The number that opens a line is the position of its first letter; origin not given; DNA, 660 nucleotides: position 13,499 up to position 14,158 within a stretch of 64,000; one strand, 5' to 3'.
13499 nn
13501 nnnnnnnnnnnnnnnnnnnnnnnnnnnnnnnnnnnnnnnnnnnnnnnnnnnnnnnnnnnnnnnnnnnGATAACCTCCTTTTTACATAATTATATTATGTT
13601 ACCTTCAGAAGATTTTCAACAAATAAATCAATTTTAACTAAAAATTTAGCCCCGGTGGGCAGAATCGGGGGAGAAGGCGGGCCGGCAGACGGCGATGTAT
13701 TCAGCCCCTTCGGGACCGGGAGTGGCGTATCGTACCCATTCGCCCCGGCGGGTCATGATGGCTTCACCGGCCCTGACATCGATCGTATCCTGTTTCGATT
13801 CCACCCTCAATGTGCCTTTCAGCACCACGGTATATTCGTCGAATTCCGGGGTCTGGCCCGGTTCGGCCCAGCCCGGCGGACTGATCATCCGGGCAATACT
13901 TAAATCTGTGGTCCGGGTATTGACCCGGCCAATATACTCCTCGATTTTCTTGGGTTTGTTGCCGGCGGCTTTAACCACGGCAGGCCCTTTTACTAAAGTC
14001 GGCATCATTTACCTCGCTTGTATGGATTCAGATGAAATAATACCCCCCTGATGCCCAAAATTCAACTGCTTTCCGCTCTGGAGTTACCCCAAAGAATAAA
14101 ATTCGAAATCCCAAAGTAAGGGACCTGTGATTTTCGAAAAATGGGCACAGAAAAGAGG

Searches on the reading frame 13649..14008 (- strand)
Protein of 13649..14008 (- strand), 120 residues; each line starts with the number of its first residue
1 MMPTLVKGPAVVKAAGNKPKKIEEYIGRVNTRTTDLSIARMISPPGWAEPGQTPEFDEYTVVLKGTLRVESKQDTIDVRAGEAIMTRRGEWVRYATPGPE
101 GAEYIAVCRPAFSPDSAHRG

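Call 61: search_protein_families(library=pfam, proteins=[window:13649-14008:-], max_evalue=0.001)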
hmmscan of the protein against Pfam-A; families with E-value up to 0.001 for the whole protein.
window:13649-14008:- (120 aa): 2 families
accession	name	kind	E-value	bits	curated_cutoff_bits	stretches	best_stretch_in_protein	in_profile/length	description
PF07883.17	Cupin_2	-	1.8e-07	31.2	27.2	1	41-107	3-69/70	Cupin domain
PF22200.2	ExsA_N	-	0.00071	20.4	27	1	60-94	4-38/136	ExsA N-terminal regulatory domain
